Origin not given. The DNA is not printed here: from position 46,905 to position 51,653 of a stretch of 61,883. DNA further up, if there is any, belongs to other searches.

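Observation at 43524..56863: One 13.3 kb co-directional locus joins an Mvh-type [NiFe] hydrogenase to MetF/MetV through three HdrA cores, two MvhD and an HdrC-like protein, with no HdrB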

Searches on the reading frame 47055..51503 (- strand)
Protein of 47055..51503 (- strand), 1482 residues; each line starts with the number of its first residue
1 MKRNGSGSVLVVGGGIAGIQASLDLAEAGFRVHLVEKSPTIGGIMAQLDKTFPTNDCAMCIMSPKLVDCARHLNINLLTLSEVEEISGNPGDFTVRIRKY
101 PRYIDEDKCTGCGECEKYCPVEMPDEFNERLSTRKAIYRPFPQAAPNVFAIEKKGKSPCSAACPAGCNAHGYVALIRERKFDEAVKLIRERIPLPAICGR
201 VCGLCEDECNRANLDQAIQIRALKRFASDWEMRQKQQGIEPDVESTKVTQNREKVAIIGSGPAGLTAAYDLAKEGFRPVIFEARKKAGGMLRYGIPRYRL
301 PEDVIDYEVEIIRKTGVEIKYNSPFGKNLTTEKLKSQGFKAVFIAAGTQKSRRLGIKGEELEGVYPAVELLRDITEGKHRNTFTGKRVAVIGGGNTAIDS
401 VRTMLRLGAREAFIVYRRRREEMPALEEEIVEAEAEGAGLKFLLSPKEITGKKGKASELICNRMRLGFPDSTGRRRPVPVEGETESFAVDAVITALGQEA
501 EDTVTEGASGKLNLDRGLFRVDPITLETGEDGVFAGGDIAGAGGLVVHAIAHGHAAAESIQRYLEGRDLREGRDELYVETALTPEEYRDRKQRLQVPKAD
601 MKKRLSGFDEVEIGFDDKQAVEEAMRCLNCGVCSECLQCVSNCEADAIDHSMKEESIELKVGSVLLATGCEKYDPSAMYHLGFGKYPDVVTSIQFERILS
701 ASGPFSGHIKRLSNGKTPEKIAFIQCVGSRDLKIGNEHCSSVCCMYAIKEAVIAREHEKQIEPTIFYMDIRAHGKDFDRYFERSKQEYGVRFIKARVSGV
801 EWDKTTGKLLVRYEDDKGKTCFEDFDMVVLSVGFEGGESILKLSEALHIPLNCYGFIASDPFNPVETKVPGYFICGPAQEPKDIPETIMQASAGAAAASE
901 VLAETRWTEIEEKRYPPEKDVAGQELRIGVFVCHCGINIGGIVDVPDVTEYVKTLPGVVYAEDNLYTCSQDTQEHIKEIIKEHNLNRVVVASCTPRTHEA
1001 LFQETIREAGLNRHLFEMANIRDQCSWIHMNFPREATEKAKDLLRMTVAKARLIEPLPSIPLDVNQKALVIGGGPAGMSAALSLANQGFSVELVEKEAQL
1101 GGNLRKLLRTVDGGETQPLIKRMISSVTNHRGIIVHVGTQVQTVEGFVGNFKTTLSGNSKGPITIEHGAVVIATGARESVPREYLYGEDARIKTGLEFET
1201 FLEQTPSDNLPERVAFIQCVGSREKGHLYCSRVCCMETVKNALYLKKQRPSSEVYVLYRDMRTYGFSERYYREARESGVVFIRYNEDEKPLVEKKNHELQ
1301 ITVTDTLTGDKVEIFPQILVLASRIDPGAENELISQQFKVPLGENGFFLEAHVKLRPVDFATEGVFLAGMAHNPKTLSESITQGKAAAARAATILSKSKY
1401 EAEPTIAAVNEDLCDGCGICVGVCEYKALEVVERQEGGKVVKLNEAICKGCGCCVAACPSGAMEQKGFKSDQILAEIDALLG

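Call 3: search_protein_families(library=pfam, proteins=[window:47055-51503:-], max_evalue=0.01)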
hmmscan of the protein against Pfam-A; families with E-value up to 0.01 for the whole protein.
window:47055-51503:- (1482 aa): 30 families (the best 25 are shown)
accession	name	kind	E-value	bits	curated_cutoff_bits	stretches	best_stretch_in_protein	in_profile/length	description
PF07992.20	Pyr_redox_2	-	8e-53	180.2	26.1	4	254-553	2-291/291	Pyridine nucleotide-disulphide oxidoreductase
PF13450.12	NAD_binding_8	-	2.1e-28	98.8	21.9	3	257-314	1-54/68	NAD(P)-binding Rossmann-like domain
PF12831.13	FAD_oxidored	-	2e-23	83.8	27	3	1069-1123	3-60/416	FAD dependent oxidoreductase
PF01266.30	DAO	-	1.5e-20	74.4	27.9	3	254-295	1-50/353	FAD dependent oxidoreductase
PF13738.12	Pyr_redox_3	-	1.7e-20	73.9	30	2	1065-1178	164-269/305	Pyridine nucleotide-disulphide oxidoreductase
PF00890.30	FAD_binding_2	-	4.4e-19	69.4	20.4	3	1068-1104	2-38/414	FAD binding domain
PF14691.11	Fer4_20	-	7.9e-19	68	25.8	2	156-235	29-112/113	Dihydroprymidine dehydrogenase domain II, 4Fe-4S cluster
PF01494.25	FAD_binding_3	-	1e-15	58.3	22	3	1067-1099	3-35/349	FAD binding domain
PF03486.20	HI0933_like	-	9.8e-15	55.1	50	2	1067-1106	2-38/244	HI0933-like protein Rossmann domain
PF00070.33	Pyr_redox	-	1.5e-14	54.7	22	1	8-91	1-71/82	Pyridine nucleotide-disulphide oxidoreductase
PF01946.23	Thi4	-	3.7e-14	53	26.2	1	253-290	18-56/235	Thi4 family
PF01593.30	Amino_oxidase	-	7.8e-14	52.2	19.8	1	263-289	2-28/443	Flavin containing amine oxidoreductase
PF01134.28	GIDA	-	2.2e-13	50.5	22.1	2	9-40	2-34/391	Glucose inhibited division protein A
PF12838.12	Fer4_7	-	1.6e-10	41.7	27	2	1414-1462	2-52/52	4Fe-4S dicluster domain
PF00037.32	Fer4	-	2.9e-10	39.9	21.1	3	103-122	2-21/24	4Fe-4S binding domain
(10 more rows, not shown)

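Call 4: search_protein_families(library=ncbifam, proteins=[window:47055-51503:-], max_evalue=0.001)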
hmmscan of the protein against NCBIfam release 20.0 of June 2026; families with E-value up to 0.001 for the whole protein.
window:47055-51503:- (1482 aa): 197 families (the best 25 are shown)
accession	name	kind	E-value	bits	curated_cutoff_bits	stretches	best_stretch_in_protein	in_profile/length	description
NF040770.1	hetero_SS_HdrA2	exception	0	1019.8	1100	4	619-904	277-562/777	CoB-CoM heterodisulfide reductase HdrA2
NF041778.1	hetero_SS_HdrA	equivalog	1.8e-225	750.3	1400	4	1163-1481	324-651/771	ferredoxin:CoB-CoM heterodisulfide reductase subunit HdrA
NF041891.1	hdrA_Methbact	equivalog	3.2e-224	746.5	1300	4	1202-1481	363-636/762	ferredoxin:CoB-CoM heterodisulfide reductase subunit HdrA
NF009410.0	PRK12771.1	subfamily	2.3e-168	561.3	516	3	153-670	44-551/566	NAD(P)-binding protein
NF009454.0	PRK12814.1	equivalog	1.4e-138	463.2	916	2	156-640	101-581/657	putative NADPH-dependent glutamate synthase small subunit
NF009414.0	PRK12778.1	equivalog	2.8e-121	406.1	1103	3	156-565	336-750/752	bifunctional dihydroorotate dehydrogenase B NAD binding subunit/NADPH-dependent glutamate synthase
TIGR03315.1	Se_ygfK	equivalog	1.3e-111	373.8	835.3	2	157-642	445-899/1012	putative selenate reductase subunit YgfK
TIGR01316.1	gltA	equivalog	2.9e-109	365.8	471.75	1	154-564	33-449/449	NADPH-dependent glutamate synthase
NF010590.0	PRK13984.1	equivalog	9.1e-94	314.7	946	3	159-566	198-608/611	putative oxidoreductase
TIGR01318.1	gltD_gamma_fam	subfamily_domain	2.2e-90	303.5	482.95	1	129-565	18-466/467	glutamate synthase, small subunit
NF009408.0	PRK12769.1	equivalog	1.5e-82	277.8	1003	2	128-566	202-653/659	formate-dependent uric acid utilization protein AegA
NF009413.0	PRK12775.1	equivalog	8.8e-80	268.8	1895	1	157-565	339-755/1006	putative trifunctional 2-polyprenylphenol hydroxylase/glutamate synthase subunit beta/ferritin domain-containing protein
NF009415.0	PRK12779.1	equivalog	9.4e-77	258.8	1519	1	151-562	202-624/944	putative bifunctional glutamate synthase subunit beta/2-polyprenylphenol hydroxylase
NF009409.0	PRK12770.1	subfamily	1.3e-70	238.3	343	2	246-567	12-353/360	putative glutamate synthase subunit beta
NF009451.0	PRK12809.1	equivalog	2.9e-67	227.4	1154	1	156-560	216-630/639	formate-dependent uric acid utilization protein YgfT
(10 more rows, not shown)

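Call 7: search_solved_structures(query=window:47055-51503:-, max_evalue=1e-10)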
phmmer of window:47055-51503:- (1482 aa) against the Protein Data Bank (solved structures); distinct sequences matched with E-value up to 1e-10: 19.
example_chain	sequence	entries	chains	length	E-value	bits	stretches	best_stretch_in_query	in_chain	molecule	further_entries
5odc_A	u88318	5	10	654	1.1e-206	692.4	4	924-1078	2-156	Heterodisulfide reductase, subunit A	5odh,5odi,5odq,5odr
8rvu_a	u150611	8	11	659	1.6e-196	658.7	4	631-840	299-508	H(2):CoB-CoM heterodisulfide,ferredoxin reductase subunit A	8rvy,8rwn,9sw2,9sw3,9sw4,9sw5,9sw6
8rvv_A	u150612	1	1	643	1.7e-195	655.3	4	631-840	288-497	H(2):CoB-CoM heterodisulfide,ferredoxin reductase subunit A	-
9sfi_A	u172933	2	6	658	1.4e-165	556.2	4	8-154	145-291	CoB--CoM heterodisulfide reductase iron-sulfur subunit A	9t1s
7bkb_A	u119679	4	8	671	2.7e-155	522.1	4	924-1070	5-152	CoB--CoM heterodisulfide reductase iron-sulfur subunit A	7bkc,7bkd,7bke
9bov_A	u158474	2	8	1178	1.7e-116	393.5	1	156-639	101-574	Molybdopterin oxidoreductase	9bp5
9n5u_A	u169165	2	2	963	2.9e-105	356.3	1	157-576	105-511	NfnA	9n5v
8oh5_C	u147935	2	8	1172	1.6e-102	347.2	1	151-640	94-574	Formate dehydrogenase-O, major subunit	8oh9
4ylf_B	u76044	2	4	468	3.9e-84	286.3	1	157-566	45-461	Dihydropyrimidine dehydrogenase subunit A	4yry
5jca_L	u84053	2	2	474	7.8e-81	275.3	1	157-565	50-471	NADH-dependent Ferredoxin:NADP Oxidoreductase (NfnI) subunit alpha | NADH-dependent Ferredoxin:NADP Oxidoreductase subunit alpha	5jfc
5vj7_A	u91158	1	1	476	3.2e-68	233.5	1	157-565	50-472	Oxidoreductase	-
6s6s_G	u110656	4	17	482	8.7e-57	195.6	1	133-566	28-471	Glutamate synthase [NADPH] small chain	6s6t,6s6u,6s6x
2vdc_G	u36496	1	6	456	3e-56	193.9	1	155-566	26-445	GLUTAMATE SYNTHASE [NADPH] SMALL CHAIN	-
7m31_A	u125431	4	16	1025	6.3e-48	166.3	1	154-566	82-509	Dihydropyrimidine dehydrogenase [NADP(+)]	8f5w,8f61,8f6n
1h7x_A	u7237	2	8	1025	6.3e-48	166.3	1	154-566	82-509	DIHYDROPYRIMIDINE DEHYDROGENASE | Dihydropyrimidine dehydrogenase [NADP(+)]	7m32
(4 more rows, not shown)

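Call 10: find_homologous_proteins(query=window:47055-51503:-, max_evalue=1e-50)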
Query window:47055-51503:- (1482 aa): 7999 proteins with E <= 1e-50 among 8000 candidates; the best 120 are listed.
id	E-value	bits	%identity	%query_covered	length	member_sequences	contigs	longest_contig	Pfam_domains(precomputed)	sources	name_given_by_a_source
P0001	0.0e+0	3395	100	100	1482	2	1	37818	PF14697.12,PF00743.26,PF13241.13,PF13450.13,PF07992.21,PF12837.13,PF00070.34,PF03486.21,PF01266.31,PF14691.12,PF00890.31,PF13738.13,PF13237.12,PF12838.13,PF13454.13,PF01134.29,PF01494.26,PF12831.14,PF01946.24,PF01593.31,PF12797.13,PF00037.33,PF01262.28,PF13187.12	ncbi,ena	-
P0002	0.0e+0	2395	68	100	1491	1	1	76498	PF13450.13,PF07992.21,PF12837.13,PF00070.34,PF03486.21,PF12838.13,PF01134.29,PF01494.26,PF12831.14,PF01946.24,PF01266.31,PF01593.31,PF12797.13,PF14691.12,PF00890.31,PF00037.33,PF13738.13,PF01262.28,PF13237.12,PF13187.12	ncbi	-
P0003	0.0e+0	2389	68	100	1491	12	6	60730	PF14697.12,PF13450.13,PF07992.21,PF12837.13,PF00070.34,PF03486.21,PF12838.13,PF13454.13,PF01134.29,PF01494.26,PF12831.14,PF01946.24,PF01266.31,PF01593.31,PF12797.13,PF14691.12,PF00890.31,PF00037.33,PF13738.13,PF01262.28,PF13237.12,PF13187.12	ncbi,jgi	-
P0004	0.0e+0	2387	69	100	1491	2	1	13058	PF14697.12,PF13450.13,PF07992.21,PF12837.13,PF00070.34,PF03486.21,PF12838.13,PF13454.13,PF01134.29,PF01494.26,PF12831.14,PF01946.24,PF01266.31,PF01593.31,PF14691.12,PF00890.31,PF00037.33,PF13738.13,PF01262.28,PF13237.12,PF13187.12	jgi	jgi:heterodisulfide reductase subunit A-like polyferredoxin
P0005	0.0e+0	2316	68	100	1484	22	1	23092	PF13450.13,PF07992.21,PF12837.13,PF00070.34,PF03486.21,PF12838.13,PF01134.29,PF01494.26,PF12831.14,PF01946.24,PF01266.31,PF01593.31,PF12797.13,PF14691.12,PF00890.31,PF00037.33,PF13738.13,PF01262.28,PF13237.12,PF13187.12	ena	-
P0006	0.0e+0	2307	67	100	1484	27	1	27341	PF13450.13,PF07992.21,PF12837.13,PF00070.34,PF03486.21,PF12838.13,PF01134.29,PF01494.26,PF12831.14,PF01946.24,PF01266.31,PF01593.31,PF12797.13,PF14691.12,PF00890.31,PF00037.33,PF13738.13,PF01262.28,PF13237.12,PF13187.12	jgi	jgi:heterodisulfide reductase subunit A-like polyferredoxin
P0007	0.0e+0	2251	65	99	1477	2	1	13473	PF14697.12,PF13450.13,PF07992.21,PF12837.13,PF00070.34,PF03486.21,PF12838.13,PF01134.29,PF01494.26,PF12831.14,PF01946.24,PF01266.31,PF01593.31,PF14691.12,PF00890.31,PF00037.33,PF13738.13,PF01262.28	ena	-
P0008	0.0e+0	2250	65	100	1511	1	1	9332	PF14697.12,PF13241.13,PF13450.13,PF07992.21,PF12837.13,PF00070.34,PF03486.21,PF12838.13,PF01134.29,PF01494.26,PF12831.14,PF01946.24,PF01266.31,PF01593.31,PF14691.12,PF00890.31,PF00037.33,PF13738.13,PF01262.28,PF13187.12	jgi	jgi:heterodisulfide reductase subunit A-like polyferredoxin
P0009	0.0e+0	2205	65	100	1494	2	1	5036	PF14697.12,PF13241.13,PF13450.13,PF07992.21,PF12837.13,PF00070.34,PF03486.21,PF12838.13,PF01134.29,PF01494.26,PF12831.14,PF01946.24,PF01266.31,PF01593.31,PF14691.12,PF00890.31,PF00037.33,PF13738.13,PF01262.28,PF13237.12,PF13187.12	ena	-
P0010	0.0e+0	2194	60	76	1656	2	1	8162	PF14697.12,PF13241.13,PF13450.13,PF07992.21,PF12837.13,PF00070.34,PF03486.21,PF12838.13,PF13454.13,PF01134.29,PF01494.26,PF12831.14,PF01946.24,PF01266.31,PF01593.31,PF14691.12,PF00890.31,PF00037.33,PF13738.13,PF01262.28,PF13187.12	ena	-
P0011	0.0e+0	2188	64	100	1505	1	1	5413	PF14697.12,PF13241.13,PF13450.13,PF07992.21,PF12837.13,PF00070.34,PF03486.21,PF12838.13,PF13454.13,PF01134.29,PF01494.26,PF12831.14,PF01946.24,PF01266.31,PF01593.31,PF14691.12,PF00890.31,PF00037.33,PF13738.13,PF01262.28,PF13237.12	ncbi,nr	ncbi:MAG: FAD-dependent oxidoreductase [Spirochaetales bacterium]|nr:FAD-dependent oxidoreductase [S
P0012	0.0e+0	2101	61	99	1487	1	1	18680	PF14697.12,PF13241.13,PF13450.13,PF07992.21,PF12837.13,PF00070.34,PF03486.21,PF13484.12,PF01266.31,PF14691.12,PF00890.31,PF13738.13,PF13237.12,PF12838.13,PF13454.13,PF01134.29,PF01494.26,PF12831.14,PF01946.24,PF01593.31,PF12797.13,PF00037.33,PF01262.28,PF13187.12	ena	-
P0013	0.0e+0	2068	56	76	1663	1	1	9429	PF14697.12,PF13241.13,PF13450.13,PF07992.21,PF12837.13,PF00070.34,PF03486.21,PF12838.13,PF13454.13,PF01134.29,PF01494.26,PF12831.14,PF01946.24,PF01266.31,PF01593.31,PF14691.12,PF00890.31,PF00037.33,PF13738.13,PF01262.28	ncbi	-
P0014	0.0e+0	2013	60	99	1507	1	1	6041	PF14697.12,PF13241.13,PF13450.13,PF07992.21,PF12837.13,PF00070.34,PF03486.21,PF12838.13,PF13454.13,PF01134.29,PF01494.26,PF12831.14,PF01946.24,PF01266.31,PF01593.31,PF14691.12,PF00890.31,PF00037.33,PF13738.13,PF01262.28,PF13237.12,PF13187.12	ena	-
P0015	0.0e+0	2000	60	100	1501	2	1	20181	PF14697.12,PF13241.13,PF13450.13,PF07992.21,PF12837.13,PF00070.34,PF03486.21,PF12838.13,PF13454.13,PF01134.29,PF01494.26,PF12831.14,PF01946.24,PF01266.31,PF01593.31,PF14691.12,PF00890.31,PF00037.33,PF13738.13,PF01262.28,PF13237.12,PF13187.12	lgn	-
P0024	0.0e+0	1905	58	100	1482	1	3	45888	PF13450.13,PF07992.21,PF12837.13,PF00070.34,PF03486.21,PF12838.13,PF01134.29,PF01494.26,PF12831.14,PF01946.24,PF01266.31,PF14691.12,PF00890.31,PF00037.33,PF13738.13,PF13237.12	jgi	jgi:heterodisulfide reductase subunit A-like polyferredoxin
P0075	0.0e+0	1783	55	100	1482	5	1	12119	PF14697.12,PF00743.26,PF13450.13,PF07992.21,PF12837.13,PF00070.34,PF03486.21,PF13484.12,PF01266.31,PF14691.12,PF00890.31,PF13738.13,PF13237.12,PF02737.25,PF17179.10,PF12838.13,PF13454.13,PF01134.29,PF01494.26,PF12831.14,PF01946.24,PF01593.31,PF12797.13,PF00037.33,PF01262.28,PF13187.12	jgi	jgi:heterodisulfide reductase subunit A-like polyferredoxin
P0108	0.0e+0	1764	54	99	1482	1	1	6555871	PF14697.12,PF13241.13,PF13450.13,PF07992.21,PF12837.13,PF00070.34,PF03486.21,PF12838.13,PF13454.13,PF01134.29,PF01494.26,PF12831.14,PF01946.24,PF01266.31,PF01593.31,PF12797.13,PF14691.12,PF00890.31,PF00037.33,PF13738.13,PF01262.28,PF13187.12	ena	-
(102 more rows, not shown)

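Call 12: find_encoding_contigs(protein=P0001, flank=10000, max_places=3)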
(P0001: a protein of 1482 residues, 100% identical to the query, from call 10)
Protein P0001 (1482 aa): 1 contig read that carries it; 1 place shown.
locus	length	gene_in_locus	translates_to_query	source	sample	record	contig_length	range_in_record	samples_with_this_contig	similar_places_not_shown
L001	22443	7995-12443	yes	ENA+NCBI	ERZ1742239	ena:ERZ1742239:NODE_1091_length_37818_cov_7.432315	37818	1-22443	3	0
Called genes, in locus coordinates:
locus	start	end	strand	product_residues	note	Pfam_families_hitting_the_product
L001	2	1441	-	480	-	?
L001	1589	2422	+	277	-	PF02811:PHP (weak)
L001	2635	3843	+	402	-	PF01266:DAO, PF01494:FAD_binding_3 (weak), PF07992:Pyr_redox_2, PF13450:NAD_binding_8, PF13237:Fer4_10, PF00037:Fer4 (weak), PF12838:Fer4_7, PF13187:Fer4_9, +6 more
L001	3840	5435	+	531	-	PF12837:Fer4_6 (faint), PF00037:Fer4, PF13237:Fer4_10, PF14697:Fer4_21, PF25160:LdpA_Fe-S-bd (weak), PF12838:Fer4_7 (weak), PF13187:Fer4_9 (weak), PF13484:Fer4_16 (faint)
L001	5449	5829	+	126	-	PF02662:FlpD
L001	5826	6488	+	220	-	PF12225:DUF5981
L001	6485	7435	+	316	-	PF02219:MTHFR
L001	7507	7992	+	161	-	PF13183:Fer4_8, PF13237:Fer4_10 (weak), PF12838:Fer4_7 (weak), PF13187:Fer4_9, PF13534:Fer4_17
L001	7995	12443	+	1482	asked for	PF12831:FAD_oxidored, PF14691:Fer4_20, PF07992:Pyr_redox_2, PF13450:NAD_binding_8, PF07992:Pyr_redox_2, PF12831:FAD_oxidored, PF13450:NAD_binding_8, PF12838:Fer4_7, +21 more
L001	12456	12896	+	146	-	PF02662:FlpD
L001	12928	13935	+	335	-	PF01058:Oxidored_q6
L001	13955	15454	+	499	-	PF27537:HoxH, PF00374:NiFeSe_Hases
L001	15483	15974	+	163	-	PF01750:HycI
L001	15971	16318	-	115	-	PF02915:Rubrerythrin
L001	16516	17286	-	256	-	PF04298:Zn_peptidase_2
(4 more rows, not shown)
